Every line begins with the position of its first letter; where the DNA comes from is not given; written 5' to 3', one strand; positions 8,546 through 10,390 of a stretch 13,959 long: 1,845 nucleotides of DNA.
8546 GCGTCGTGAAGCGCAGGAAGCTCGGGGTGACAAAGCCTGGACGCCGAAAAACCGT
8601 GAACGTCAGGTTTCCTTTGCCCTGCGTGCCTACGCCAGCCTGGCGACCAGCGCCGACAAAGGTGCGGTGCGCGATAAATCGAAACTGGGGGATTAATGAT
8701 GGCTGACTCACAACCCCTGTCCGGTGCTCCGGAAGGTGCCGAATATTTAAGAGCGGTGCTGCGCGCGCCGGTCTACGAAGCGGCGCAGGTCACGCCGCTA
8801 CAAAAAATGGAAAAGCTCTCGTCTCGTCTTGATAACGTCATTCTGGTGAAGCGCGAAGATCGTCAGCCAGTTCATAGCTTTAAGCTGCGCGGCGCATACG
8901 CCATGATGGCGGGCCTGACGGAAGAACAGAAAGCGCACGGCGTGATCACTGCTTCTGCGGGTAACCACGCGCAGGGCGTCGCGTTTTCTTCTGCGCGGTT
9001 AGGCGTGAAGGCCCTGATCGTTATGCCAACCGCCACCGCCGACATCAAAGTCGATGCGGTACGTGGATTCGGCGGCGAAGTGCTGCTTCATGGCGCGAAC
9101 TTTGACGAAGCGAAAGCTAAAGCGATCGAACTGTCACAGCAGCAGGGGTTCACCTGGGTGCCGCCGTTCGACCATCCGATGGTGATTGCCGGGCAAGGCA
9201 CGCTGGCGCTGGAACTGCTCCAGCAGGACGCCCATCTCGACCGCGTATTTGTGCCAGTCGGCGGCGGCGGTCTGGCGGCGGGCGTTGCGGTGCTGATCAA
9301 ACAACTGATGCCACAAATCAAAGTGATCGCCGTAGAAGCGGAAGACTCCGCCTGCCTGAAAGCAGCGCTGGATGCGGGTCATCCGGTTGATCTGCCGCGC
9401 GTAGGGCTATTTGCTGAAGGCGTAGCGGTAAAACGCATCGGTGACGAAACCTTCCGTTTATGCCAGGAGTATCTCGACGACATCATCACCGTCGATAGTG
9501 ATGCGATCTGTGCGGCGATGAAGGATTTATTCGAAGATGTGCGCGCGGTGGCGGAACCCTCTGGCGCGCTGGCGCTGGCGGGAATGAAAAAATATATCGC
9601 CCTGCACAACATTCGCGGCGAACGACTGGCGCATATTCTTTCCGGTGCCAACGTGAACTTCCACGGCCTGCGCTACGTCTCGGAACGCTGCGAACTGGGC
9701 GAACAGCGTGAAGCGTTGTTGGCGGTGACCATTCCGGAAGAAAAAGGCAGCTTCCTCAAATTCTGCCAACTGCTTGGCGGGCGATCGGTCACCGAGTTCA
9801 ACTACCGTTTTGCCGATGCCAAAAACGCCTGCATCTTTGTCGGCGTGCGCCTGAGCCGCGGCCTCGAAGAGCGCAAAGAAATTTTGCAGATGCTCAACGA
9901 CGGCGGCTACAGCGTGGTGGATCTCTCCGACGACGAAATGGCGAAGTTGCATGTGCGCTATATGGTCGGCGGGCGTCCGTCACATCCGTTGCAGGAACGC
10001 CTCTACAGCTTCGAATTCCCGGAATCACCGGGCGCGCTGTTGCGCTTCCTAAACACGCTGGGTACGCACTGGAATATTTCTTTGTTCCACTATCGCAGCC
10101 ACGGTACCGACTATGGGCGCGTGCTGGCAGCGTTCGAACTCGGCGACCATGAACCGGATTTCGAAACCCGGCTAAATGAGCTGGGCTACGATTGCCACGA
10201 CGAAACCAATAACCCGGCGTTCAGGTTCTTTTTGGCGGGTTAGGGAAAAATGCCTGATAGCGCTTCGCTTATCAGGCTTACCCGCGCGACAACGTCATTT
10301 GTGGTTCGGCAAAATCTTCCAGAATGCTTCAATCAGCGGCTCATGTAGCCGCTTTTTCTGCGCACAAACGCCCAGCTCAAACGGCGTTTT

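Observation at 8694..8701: Overlapping stop/start junctions imply translational coupling at ilvG-ilvM and ilvD-ilvA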

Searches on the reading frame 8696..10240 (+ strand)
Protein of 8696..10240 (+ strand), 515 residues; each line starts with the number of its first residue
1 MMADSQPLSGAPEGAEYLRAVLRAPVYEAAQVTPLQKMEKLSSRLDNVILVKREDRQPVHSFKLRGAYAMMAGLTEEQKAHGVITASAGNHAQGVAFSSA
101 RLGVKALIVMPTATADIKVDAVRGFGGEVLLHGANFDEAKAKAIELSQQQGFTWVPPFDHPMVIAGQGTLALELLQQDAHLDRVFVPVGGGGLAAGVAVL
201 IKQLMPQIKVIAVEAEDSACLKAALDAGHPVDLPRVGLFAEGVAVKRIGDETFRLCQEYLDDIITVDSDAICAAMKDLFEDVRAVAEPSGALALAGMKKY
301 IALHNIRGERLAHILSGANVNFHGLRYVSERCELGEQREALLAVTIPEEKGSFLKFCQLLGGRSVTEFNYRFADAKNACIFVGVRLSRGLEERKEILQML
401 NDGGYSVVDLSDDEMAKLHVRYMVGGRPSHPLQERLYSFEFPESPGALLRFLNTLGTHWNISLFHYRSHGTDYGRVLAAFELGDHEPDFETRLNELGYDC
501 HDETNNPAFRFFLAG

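Call 9: search_solved_structures(query=window:8696-10240:+, show_alignments=1, max_evalue=1e-50)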
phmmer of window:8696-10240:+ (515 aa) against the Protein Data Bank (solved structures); distinct sequences matched with E-value up to 1e-50: 10.
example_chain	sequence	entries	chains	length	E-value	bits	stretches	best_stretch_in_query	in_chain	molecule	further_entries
1tdj_A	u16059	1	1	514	0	1155.6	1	2-515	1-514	BIOSYNTHETIC THREONINE DEAMINASE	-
9d2q_A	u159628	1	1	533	0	1153.9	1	3-515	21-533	L-threonine dehydratase biosynthetic IlvA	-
43cq_A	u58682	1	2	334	2.9e-210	702.3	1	11-337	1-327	L-threonine dehydratase biosynthetic IlvA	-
8zkv_A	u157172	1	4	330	7e-208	694.5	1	9-336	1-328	L-threonine dehydratase biosynthetic IlvA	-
8y1j_A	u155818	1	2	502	4.3e-172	576.4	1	16-513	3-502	L-threonine dehydratase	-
9d2r_A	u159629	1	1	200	9.5e-121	407.1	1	335-515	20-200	L-threonine dehydratase biosynthetic IlvA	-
9d2s_A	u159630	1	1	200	1.1e-119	403.6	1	335-515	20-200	L-threonine dehydratase biosynthetic IlvA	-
3iau_A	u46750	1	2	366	3.4e-95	322.8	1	11-336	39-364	Threonine deaminase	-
2gn0_A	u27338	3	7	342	8e-62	212.7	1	34-324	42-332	Threonine dehydratase catabolic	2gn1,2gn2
1v71_A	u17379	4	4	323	5.7e-53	183.5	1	30-323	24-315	Hypothetical protein C320.14 in chromosome III | Uncharacterized protein C320.14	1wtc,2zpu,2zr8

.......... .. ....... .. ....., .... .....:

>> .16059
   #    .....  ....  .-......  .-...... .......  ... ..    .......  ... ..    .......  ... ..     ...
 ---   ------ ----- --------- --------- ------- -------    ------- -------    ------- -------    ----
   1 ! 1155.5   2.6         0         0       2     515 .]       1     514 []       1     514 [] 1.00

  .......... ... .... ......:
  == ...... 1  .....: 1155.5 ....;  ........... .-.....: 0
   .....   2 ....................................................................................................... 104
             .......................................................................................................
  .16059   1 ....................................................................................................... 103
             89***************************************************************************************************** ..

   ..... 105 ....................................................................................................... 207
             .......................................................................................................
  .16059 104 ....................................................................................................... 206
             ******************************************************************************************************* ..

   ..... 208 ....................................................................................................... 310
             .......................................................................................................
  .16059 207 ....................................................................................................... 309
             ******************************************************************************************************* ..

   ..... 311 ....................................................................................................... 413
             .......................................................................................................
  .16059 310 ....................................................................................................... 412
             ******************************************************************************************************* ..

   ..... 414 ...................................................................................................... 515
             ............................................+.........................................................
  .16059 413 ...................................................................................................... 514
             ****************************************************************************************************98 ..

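Call 11: find_related_loci(query=window:8699-10240:+, collection=genome_contigs, flank=2500)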
Query window:8699-10240:+ (514 aa) in genome_contigs; peptide patterns used: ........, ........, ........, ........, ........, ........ (x = any residue, [..] = any of these).
600 stretches matched a pattern (row limit reached: there are more); 550 encode a relative of the query (tblastn E <= 1e-3); the best 80 are kept; 80 distinct loci.
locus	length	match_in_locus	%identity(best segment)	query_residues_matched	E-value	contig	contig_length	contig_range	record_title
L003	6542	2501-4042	100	1-514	0e+0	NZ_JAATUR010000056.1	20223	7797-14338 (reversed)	Escherichia coli strain SCPM-O-B-8794 56length=20223, whole genome shotgun sequence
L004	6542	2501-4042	100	1-514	0e+0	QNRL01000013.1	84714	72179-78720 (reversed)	Pseudocitrobacter faecalis strain DSM 27453 Ga0244571_113, whole genome shotgun sequence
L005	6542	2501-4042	99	1-514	0e+0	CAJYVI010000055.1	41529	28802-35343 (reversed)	MAG: uncultured Pseudocitrobacter sp. isolate SP260_1_metabat2_genome_mining.39 genome assembly, contig: k127_95118, who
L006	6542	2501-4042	99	1-514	0e+0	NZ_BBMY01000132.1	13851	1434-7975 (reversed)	Escherichia albertii NBRC 107761 = DSM 17582 strain NBRC 107761, whole genome shotgun sequence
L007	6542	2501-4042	97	1-514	0e+0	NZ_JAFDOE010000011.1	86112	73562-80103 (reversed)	Citrobacter sp. FP75 contig11, whole genome shotgun sequence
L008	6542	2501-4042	98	1-514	0e+0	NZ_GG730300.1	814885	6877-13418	Citrobacter youngae ATCC 29220 Scfld1, whole genome shotgun sequence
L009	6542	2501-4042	97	1-514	0e+0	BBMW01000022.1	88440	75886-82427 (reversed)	Citrobacter werkmanii NBRC 105721 DNA, contig: CIWKM22, whole genome shotgun sequence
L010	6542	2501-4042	97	1-514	0e+0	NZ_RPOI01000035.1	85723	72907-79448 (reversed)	Citrobacter youngae strain CCUG 30791 citrobacter_youngae_CCUG30791T_0000035, whole genome shotgun sequence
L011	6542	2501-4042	97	1-514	0e+0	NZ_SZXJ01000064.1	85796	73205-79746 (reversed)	Citrobacter sp. wls619 contig49, whole genome shotgun sequence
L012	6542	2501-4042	96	1-514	0e+0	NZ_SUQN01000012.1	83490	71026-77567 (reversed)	Citrobacter gillenii strain UMG736 UMG736_12, whole genome shotgun sequence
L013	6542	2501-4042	96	1-514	0e+0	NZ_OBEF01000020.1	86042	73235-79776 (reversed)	Enterobacter sp. CC120223-11, whole genome shotgun sequence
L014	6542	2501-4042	96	1-514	0e+0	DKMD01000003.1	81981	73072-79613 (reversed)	MAG TPA_asm: Pluralibacter sp. UBA7423 UBA7423_contig_26, whole genome shotgun sequence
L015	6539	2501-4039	96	1-513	0e+0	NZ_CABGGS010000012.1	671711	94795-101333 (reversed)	Klebsiella spallanzanii isolate SB6411, whole genome shotgun sequence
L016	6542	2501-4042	96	1-514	0e+0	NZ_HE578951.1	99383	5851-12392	Phytobacter massiliensis JC163 strain type strain: JC163, whole genome shotgun sequence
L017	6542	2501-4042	96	1-514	0e+0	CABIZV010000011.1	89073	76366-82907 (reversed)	Enterobacteriaceae bacterium isolate MGYG-HGUT-00110 genome assembly, contig: .20298_3_19.11, whole genome shotgun seque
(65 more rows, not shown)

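Call 65: list_cluster_members(proteins=[window:8696-10240:+, window:8699-10240:+])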
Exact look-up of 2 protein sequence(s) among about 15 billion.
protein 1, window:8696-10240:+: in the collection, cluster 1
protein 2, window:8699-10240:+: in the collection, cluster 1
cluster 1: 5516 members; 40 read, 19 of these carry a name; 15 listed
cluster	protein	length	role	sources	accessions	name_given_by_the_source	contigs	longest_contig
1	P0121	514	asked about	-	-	threonine ammonia-lyase, biosynthetic [Escherichia coli] | L-threonine dehydratase n=5 Tax=Escherichia coli TaxID=562 RepID=A0A0K3SMD1_ECOLX | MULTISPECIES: threonine ammonia-lyase, biosynthetic [Enterobacteriaceae]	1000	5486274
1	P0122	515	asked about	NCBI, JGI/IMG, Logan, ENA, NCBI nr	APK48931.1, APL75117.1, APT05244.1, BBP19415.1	l-threonine dehydratase biosynthetic IlvA [Escherichia coli] | threonine dehydratase | threonine dehydratase [Escherichia coli]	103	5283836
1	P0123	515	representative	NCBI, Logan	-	-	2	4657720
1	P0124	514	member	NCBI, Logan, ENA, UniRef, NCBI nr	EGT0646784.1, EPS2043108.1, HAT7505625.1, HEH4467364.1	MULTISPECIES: threonine ammonia-lyase, biosynthetic [Citrobacter] | L-threonine dehydratase n=1 Tax=Citrobacter braakii TaxID=57706 RepID=A0A1V8NTK3_CITBR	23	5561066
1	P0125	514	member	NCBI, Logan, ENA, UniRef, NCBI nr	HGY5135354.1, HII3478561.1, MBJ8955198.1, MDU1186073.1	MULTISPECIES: threonine ammonia-lyase, biosynthetic [Citrobacter] | threonine ammonia-lyase, biosynthetic n=1 Tax=Citrobacter TaxID=544 RepID=UPI0006693D45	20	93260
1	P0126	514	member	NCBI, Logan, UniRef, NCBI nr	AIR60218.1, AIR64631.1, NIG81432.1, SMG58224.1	threonine ammonia-lyase, biosynthetic [Cedecea neteri] | L-threonine dehydratase n=1 Tax=Cedecea neteri TaxID=158822 RepID=A0AAN0S2F2_9ENTR | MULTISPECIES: threonine ammonia-lyase, biosynthetic [Cedecea]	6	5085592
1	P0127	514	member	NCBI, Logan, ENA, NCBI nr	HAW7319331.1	TPA: threonine ammonia-lyase, biosynthetic [Escherichia coli] | threonine ammonia-lyase, biosynthetic [Escherichia coli]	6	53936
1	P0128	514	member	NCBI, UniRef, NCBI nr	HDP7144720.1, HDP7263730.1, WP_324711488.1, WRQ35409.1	TPA: threonine ammonia-lyase, biosynthetic [Escherichia coli] | threonine ammonia-lyase, biosynthetic n=1 Tax=Escherichia coli TaxID=562 ... | threonine ammonia-lyase, biosynthetic [Escherichia coli]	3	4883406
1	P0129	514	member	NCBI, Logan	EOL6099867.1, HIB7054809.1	threonine ammonia-lyase, biosynthetic [Escherichia coli]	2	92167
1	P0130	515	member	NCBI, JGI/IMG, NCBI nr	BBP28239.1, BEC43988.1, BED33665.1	L-threonine dehydratase [Escherichia coli] | threonine dehydratase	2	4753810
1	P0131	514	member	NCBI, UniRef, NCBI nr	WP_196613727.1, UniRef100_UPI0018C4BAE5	threonine ammonia-lyase, biosynthetic [Escherichia coli] | threonine ammonia-lyase, biosynthetic n=1 Tax=Escherichia coli TaxID=562 ...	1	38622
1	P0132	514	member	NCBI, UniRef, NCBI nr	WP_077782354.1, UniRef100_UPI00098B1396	threonine ammonia-lyase, biosynthetic [Escherichia coli] | threonine ammonia-lyase, biosynthetic n=1 Tax=Escherichia coli TaxID=562 ...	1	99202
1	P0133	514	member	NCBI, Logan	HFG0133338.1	TPA: threonine ammonia-lyase, biosynthetic [Escherichia coli]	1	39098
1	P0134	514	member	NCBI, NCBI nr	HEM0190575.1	TPA: threonine ammonia-lyase, biosynthetic [Escherichia coli] | threonine ammonia-lyase, biosynthetic [Escherichia coli]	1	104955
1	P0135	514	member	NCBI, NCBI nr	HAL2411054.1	TPA: threonine ammonia-lyase, biosynthetic [Escherichia coli] | threonine ammonia-lyase, biosynthetic [Escherichia coli]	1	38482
